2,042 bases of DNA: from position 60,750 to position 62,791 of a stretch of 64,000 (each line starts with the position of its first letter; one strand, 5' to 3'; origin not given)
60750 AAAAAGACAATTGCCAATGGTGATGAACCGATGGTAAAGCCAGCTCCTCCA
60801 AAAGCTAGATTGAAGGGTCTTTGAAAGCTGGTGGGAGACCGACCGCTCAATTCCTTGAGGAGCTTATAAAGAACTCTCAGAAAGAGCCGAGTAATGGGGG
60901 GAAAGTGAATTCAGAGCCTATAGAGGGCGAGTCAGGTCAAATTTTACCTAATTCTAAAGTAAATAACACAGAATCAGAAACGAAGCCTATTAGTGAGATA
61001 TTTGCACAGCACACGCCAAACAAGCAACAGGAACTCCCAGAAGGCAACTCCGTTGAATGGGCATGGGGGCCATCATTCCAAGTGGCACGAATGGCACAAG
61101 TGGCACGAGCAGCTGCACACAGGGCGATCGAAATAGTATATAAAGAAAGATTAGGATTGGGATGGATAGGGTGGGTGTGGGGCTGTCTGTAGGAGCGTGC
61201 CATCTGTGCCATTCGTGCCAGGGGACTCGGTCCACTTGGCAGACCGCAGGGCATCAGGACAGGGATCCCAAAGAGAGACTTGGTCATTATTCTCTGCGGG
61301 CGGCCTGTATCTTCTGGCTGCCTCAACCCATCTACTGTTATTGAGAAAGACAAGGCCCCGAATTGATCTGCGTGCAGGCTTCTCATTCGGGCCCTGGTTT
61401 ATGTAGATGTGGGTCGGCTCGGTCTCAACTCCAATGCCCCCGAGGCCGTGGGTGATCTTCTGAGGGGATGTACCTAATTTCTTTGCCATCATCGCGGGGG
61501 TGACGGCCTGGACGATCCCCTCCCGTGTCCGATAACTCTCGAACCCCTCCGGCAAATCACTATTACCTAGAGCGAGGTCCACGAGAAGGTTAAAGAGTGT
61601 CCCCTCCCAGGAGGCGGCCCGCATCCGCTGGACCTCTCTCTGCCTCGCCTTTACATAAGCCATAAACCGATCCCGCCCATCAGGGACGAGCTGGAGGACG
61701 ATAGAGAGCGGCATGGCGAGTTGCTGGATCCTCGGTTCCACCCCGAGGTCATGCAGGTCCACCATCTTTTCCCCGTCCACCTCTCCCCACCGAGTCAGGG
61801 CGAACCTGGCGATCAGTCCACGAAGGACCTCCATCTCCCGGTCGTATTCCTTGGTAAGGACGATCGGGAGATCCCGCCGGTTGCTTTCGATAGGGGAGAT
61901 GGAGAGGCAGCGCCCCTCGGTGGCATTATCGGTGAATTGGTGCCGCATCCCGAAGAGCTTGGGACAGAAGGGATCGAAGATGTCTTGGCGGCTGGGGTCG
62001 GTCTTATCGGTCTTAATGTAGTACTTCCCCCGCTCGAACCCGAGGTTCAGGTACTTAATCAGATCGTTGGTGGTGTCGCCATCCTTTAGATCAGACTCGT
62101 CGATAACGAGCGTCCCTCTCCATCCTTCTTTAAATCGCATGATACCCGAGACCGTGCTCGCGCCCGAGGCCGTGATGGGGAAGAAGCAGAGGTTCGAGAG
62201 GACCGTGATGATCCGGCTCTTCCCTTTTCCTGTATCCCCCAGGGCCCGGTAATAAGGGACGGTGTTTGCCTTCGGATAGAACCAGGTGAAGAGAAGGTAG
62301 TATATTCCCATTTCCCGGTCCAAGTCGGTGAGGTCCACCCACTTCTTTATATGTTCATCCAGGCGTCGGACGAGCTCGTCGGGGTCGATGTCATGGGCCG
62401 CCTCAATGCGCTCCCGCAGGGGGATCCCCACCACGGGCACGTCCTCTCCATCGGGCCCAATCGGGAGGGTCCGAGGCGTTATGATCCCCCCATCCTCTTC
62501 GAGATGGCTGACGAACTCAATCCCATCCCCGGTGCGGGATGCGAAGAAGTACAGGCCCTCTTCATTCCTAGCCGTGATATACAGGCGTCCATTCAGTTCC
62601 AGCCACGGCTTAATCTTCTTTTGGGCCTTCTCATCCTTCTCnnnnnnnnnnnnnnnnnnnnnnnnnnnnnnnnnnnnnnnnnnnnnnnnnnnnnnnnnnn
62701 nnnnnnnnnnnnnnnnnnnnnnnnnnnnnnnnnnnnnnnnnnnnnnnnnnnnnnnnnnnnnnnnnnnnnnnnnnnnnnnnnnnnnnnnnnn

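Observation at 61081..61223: Inverted triple TGGCAC iteron arrays flanking an AT-rich and G4-type spacer: candidate origin of the element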

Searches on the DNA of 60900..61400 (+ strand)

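Call 79: search_dna_similar(query=window:60900-61400:+, collection=plasmids, mode=distant, max_rows=10)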
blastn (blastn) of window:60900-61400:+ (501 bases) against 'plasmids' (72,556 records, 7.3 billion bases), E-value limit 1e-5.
No match.

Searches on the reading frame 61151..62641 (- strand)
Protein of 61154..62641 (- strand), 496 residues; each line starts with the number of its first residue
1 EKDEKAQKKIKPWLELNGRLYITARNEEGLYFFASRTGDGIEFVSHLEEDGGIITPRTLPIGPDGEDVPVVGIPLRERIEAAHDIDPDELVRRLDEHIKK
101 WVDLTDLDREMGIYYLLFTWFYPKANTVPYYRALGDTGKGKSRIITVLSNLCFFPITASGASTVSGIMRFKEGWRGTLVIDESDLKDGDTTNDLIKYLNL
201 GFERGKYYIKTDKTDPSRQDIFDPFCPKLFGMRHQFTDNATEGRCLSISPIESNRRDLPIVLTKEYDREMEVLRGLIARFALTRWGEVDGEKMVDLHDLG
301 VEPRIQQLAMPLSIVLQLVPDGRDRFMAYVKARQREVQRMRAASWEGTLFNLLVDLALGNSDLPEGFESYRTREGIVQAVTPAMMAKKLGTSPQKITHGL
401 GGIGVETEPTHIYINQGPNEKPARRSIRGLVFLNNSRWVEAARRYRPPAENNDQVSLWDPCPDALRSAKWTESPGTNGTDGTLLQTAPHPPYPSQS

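Call 25: find_homologous_proteins(query=window:61154-62641:-, max_evalue=0.001)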
Query seq(496 aa) (496 aa): 253 proteins with E <= 0.001 among 8000 candidates; the best 120 are listed.
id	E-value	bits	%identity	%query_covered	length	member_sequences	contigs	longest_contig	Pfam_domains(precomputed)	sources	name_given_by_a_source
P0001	0.0e+0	1153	100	100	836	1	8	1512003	PF09250.17,PF08708.17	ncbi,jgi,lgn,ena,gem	ncbi:MAG: bifunctional DNA primase/polymerase [Methanomicrobiales archaeon]|jgi:hypothetical protein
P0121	8.4e-134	465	48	95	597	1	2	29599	-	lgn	-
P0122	1.4e-129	451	47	93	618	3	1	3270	-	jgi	-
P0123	3.5e-123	430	44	93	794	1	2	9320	PF22763.2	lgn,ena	-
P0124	4.4e-123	430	44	95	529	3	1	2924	PF22763.2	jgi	jgi:hypothetical protein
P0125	4.3e-122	426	44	95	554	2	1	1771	-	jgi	jgi:hypothetical protein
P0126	8.1e-122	425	45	95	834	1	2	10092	PF22763.2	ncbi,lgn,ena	-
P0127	9.5e-122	425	44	95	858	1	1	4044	PF22548.3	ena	-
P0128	1.3e-121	425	44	94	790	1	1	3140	PF22763.2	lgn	-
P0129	1.4e-121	425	45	92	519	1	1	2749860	-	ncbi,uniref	ncbi:hypothetical protein V7O66_12205 [Methanolobus sp. ZRKC3]|uniref:hypothetical protein n=1 Tax=M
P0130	3.1e-121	423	45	87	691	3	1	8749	-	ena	-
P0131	3.4e-121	423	43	94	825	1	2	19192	PF12965.14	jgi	jgi:hypothetical protein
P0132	5.4e-121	423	43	99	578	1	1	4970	-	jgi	-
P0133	8.2e-121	422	43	95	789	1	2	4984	PF22763.2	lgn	-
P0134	8.5e-121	422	44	94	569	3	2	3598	-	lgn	-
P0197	4.7e-114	400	43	92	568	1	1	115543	-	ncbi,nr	ncbi:MAG: hypothetical protein QMD46_07040 [Methanomicrobiales archaeon]|nr:hypothetical protein [Me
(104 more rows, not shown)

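Call 27: find_related_loci(query=A1, collection=genome_contigs, flank=4000)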
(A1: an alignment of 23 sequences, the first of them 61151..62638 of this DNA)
Query A1 (495 aa) in genome_contigs; peptide patterns used: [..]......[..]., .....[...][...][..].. (x = any residue, [..] = any of these).
94 stretches matched a pattern; 50 encode a relative of the query (tblastn E <= 1e-3); 50 distinct loci.
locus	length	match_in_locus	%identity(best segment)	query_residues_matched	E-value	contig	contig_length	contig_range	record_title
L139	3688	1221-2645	53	1-487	9e-175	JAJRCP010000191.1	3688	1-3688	MAG: Methanomicrobiales archaeon isolate OWC_0067 OWC_0067_k121_25324188, whole genome shotgun sequence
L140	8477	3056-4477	44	10-484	7e-127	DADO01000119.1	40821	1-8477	MAG TPA_asm: Methanosarcina sp. UBA402 UBA402_contig_1052, whole genome shotgun sequence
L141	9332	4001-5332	45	18-472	2e-126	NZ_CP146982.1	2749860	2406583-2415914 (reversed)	Methanolobus sp. ZRKC3 chromosome, complete genome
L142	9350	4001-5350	43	9-469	8e-126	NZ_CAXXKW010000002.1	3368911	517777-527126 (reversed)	MAG: uncultured Methanolobus sp. isolate 63462039-51cf-4655-9c85-af1f4e349c88 contig_2, whole genome shotgun sequence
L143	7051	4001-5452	43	10-485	5e-125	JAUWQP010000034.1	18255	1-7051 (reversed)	MAG: Chloroflexota bacterium isolate CSMAG_2505 CSMAG_2505_k141_909871_length_18255_cov_10.8812, whole genome shotgun se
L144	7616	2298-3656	44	9-469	4e-124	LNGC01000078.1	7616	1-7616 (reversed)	MAG: Candidatus Methanofastidiosum methylothiophilum isolate U1lsi0528_Bin055 AMQ22_contig000078, whole genome shotgun s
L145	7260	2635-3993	45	9-471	9e-124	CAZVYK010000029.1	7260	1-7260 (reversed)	MAG TPA_asm: uncultured Caldisericales bacterium isolate binchicken_co204_193 genome assembly, contig: NODE_12543_length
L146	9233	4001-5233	48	64-479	2e-122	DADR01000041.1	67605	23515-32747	MAG TPA_asm: Methanoregula sp. UBA247 UBA247_contig_12397, whole genome shotgun sequence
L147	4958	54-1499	42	2-489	8e-123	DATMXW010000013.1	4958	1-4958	MAG TPA_asm: Methanospirillum sp. isolate SMAG_U13130 k141_126004, whole genome shotgun sequence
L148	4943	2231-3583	43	11-469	4e-122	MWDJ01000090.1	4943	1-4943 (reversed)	MAG: Bacteroidetes bacterium ADurb.Bin145 BWX96_contig000090, whole genome shotgun sequence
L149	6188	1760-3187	41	2-485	2e-120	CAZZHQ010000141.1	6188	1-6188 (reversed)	MAG TPA_asm: uncultured Dehalococcoidales bacterium isolate SRP178699_co1_156 genome assembly, contig: NODE_18540_length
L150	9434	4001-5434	42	6-489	4e-120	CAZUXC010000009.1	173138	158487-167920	MAG TPA_asm: uncultured Methanospirillum sp. isolate SRP302447_co4_352 genome assembly, contig: NODE_291_length_173138_c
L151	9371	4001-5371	43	19-494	1e-119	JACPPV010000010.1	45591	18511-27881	MAG: Chloroflexi bacterium isolate NC_groundwater_636_Ag_B-0.1um_54_266 B_1_S1_Biohub_coassembly_k141_1459987, whole gen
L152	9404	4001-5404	42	10-485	1e-119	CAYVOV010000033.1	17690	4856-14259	MAG TPA_asm: uncultured Dehalococcoidales bacterium isolate binchicken_co178_22 genome assembly, contig: NODE_4092_lengt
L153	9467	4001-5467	43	2-482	2e-119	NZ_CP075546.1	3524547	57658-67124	Methanospirillum purgamenti strain J.3.6.1-F.2.7.3 chromosome, complete genome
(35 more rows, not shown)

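Call 34: search_solved_structures(query=A1, max_evalue=1)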
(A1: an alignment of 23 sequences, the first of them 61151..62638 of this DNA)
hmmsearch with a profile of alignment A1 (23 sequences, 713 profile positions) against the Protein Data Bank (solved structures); distinct sequences matched with E-value up to 1: 0.

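Call 47: predict_structure(alignment_id=A2)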
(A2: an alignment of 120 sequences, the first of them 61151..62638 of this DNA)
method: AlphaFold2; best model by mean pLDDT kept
length: 495 residues; sequences in the alignment: 120
mean_pLDDT: 91.3   pTM: 0.88
mean pLDDT of the five models: 91.3, 91.0, 90.9, 90.7, 90.4
residues with pLDDT >= 90: 401; 70-90: 56; 50-70: 18; < 50: 20
segments of 3 or more residues with pLDDT < 50: 477-495
pLDDT, mean of each block of 10 residues (from residue 1): 79 98 98 97 97 97 96 98 98 98 95 98 96 94 97 87 91 96 69 92 96 96 97 86 91 96 98 98 97 91 90 95 92 88 95 97 97 96 98 98 97 94 98 95 88 74 97 56 40 39
secondary structure, 60 per line:
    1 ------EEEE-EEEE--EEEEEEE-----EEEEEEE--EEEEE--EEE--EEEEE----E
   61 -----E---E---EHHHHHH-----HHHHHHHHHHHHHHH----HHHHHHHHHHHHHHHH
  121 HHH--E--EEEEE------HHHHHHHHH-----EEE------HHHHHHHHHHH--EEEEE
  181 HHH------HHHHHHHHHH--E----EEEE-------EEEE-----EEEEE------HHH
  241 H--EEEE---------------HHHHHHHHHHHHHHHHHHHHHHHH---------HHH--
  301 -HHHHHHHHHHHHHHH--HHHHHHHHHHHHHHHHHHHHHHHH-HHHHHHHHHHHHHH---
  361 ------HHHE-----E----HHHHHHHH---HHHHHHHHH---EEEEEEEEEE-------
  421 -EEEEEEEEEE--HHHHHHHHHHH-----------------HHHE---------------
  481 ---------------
elements in order: E7-10 E12-15 E18-24 E30-36 E39-43 E46-48 E51-55 H75-80 H86-100 H105-123 E129-133 H140-148 E154-156 H163-173 E176-180 H190-199 E207-210 E218-221 E227-231 H238-241 E244-247 H263-286 H302-316 H319-342 H344-357 H381-388 H392-400 E404-413 E422-431 H434-444

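Call 51: fold_search(model_id=the predicted structure, library=pdb)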
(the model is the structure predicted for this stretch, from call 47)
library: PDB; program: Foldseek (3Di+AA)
matches with E <= 10: 905; with E <= 0.001: 86
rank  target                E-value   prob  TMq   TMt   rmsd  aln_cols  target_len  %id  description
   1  6lrb_C                5.8e-08  1.00  0.35  0.41  10.9       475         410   11  The A form apo structure of NrS-1 C terminal region-CTR (released 2020-04-08)
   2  6k9c_B                6.5e-08  1.00  0.36  0.42  10.8       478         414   11  The apo structure of NrS-1 C terminal region (305-718) (released 2020-04-08)
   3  6lrb_F                8.7e-08  1.00  0.34  0.39  11.6       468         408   12  The A form apo structure of NrS-1 C terminal region-CTR (released 2020-04-08)
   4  6lrb_B                9.2e-08  1.00  0.35  0.41  10.9       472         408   11  The A form apo structure of NrS-1 C terminal region-CTR (released 2020-04-08)
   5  6lrb_A                1.4e-07  1.00  0.35  0.40  11.5       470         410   11  The A form apo structure of NrS-1 C terminal region-CTR (released 2020-04-08)
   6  6lrb_D                1.9e-07  1.00  0.33  0.39  11.8       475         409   11  The A form apo structure of NrS-1 C terminal region-CTR (released 2020-04-08)
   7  6k9e_B                4.9e-07  1.00  0.35  0.40  10.7       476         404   11  The A form apo structure of NrS-1 C terminal region-CTR(305-718) (released 2020-06-17)
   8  6k9c_A                5.2e-07  1.00  0.34  0.39  11.1       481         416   11  The apo structure of NrS-1 C terminal region (305-718) (released 2020-04-08)
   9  6k9e_C                1.0e-06  1.00  0.35  0.42  10.7       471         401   11  The A form apo structure of NrS-1 C terminal region-CTR(305-718) (released 2020-06-17)
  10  6k9e_A                1.9e-06  1.00  0.33  0.39  11.5       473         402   11  The A form apo structure of NrS-1 C terminal region-CTR(305-718) (released 2020-06-17)
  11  7pds_C                2.2e-06  1.00  0.33  0.36  11.3       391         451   10  The structure of PriRep1 with dsDNA (released 2022-07-13)
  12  9ivf_B                4.1e-06  1.00  0.34  0.27  10.5       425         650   11  Structure of Full-Length AsfvPrimPol with polyT DNA (released 2025-12-24)
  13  9ivf_A                4.9e-06  1.00  0.39  0.32  13.0       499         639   11  Structure of Full-Length AsfvPrimPol with polyT DNA (released 2025-12-24)
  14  8wwa_E                6.1e-06  1.00  0.34  0.29   8.3       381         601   12  Structure of AMPPNP-Form AsfvPrimPol Hexamer (released 2025-04-30)
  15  8ww7_C                6.9e-06  1.00  0.29  0.18   7.9       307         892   11  Structure of AMPPNP-Form AsfvPrimPol Dodecamer (released 2025-04-30)
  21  7pds_D                1.9e-05  1.00  0.37  0.39   8.4       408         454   10  The structure of PriRep1 with dsDNA (released 2022-07-13)
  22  7pds_E                3.3e-05  1.00  0.35  0.37  11.1       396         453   11  The structure of PriRep1 with dsDNA (released 2022-07-13)
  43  7ola_B                8.5e-05  1.00  0.27  0.30  12.7       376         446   13  Structure of Primase-Helicase in SaPI5 (released 2022-07-13)
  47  1n25_A                1.1e-04  1.00  0.25  0.32  14.0       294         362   11  Crystal structure of the SV40 Large T antigen helicase domain (released 2003-06-03)
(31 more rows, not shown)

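Call 72: find_encoding_contigs(protein=P0121, flank=3000, max_places=2)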
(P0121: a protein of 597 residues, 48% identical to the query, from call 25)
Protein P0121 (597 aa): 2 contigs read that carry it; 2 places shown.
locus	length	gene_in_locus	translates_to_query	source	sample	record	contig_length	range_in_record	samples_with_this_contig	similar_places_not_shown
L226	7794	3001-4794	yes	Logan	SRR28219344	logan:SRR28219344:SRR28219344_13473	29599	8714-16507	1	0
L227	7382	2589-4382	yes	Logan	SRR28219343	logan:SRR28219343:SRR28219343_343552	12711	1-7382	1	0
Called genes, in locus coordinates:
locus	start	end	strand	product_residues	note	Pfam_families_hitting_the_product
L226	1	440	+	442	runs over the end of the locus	PF01523:PmbA_TldD_1st, PF19290:PmbA_TldD_2nd (weak), PF19289:PmbA_TldD_3rd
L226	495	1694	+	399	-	PF00589:Phage_integrase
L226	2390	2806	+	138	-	-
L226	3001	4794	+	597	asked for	-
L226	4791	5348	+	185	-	-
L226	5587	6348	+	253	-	PF03237:Terminase_6N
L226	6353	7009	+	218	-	-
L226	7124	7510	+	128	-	-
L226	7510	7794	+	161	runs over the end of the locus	-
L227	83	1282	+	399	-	PF00589:Phage_integrase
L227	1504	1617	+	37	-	-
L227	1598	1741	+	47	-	-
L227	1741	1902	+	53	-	-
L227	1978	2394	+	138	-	-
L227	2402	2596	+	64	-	-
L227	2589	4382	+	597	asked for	-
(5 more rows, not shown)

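Call 73: find_encoding_contigs(protein=P0197, flank=3000, max_places=2)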
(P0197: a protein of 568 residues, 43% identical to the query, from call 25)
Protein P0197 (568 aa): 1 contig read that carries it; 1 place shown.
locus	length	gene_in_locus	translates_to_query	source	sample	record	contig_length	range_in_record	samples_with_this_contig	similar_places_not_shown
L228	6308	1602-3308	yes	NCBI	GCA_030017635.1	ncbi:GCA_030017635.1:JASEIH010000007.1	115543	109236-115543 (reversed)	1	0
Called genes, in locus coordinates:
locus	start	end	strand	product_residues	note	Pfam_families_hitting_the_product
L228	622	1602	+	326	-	PF09250:Prim-Pol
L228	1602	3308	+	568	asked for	-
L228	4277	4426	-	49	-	PF09853:DUF2080 (weak)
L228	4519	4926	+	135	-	-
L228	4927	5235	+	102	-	-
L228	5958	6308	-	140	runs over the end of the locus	PF00571:CBS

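Call 74: find_encoding_contigs(protein=P0122, flank=3000, max_places=2)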
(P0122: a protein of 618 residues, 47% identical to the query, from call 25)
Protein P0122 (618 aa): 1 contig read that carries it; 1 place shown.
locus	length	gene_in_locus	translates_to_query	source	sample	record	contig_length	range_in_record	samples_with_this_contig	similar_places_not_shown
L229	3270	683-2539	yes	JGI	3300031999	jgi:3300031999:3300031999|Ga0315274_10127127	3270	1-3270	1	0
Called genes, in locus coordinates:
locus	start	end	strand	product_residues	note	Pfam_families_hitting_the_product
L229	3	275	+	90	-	?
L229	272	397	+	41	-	-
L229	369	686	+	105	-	-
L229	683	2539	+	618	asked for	-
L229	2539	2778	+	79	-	-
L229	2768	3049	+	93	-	-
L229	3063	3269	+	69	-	?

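Call 81: search_dna_similar(query=window:61151-62638:-, collection=phages, mode=protein, max_rows=15)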
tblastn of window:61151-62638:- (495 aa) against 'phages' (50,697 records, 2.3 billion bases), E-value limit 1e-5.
Records with a match: 1; places in all: 1; records where one place covers at least 80% of the query: 0.
Best place of each record, by identity: <60% 1.
By first word of the organism name: Virus 1.
By host as written in the record: - 1.
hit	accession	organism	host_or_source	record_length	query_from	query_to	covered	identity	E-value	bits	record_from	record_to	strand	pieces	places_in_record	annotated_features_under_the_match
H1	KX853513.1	Virus Rctr41k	enrichment culture DAMO/AAA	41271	86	300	43%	23.9%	7e-9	65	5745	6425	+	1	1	hypothetical protein | transcriptional regulator-like protein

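Call 82: search_dna_similar(query=window:61151-62638:-, collection=plasmids, mode=protein, max_rows=15)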
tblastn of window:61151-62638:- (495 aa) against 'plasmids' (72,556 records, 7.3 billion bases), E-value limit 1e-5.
No match.
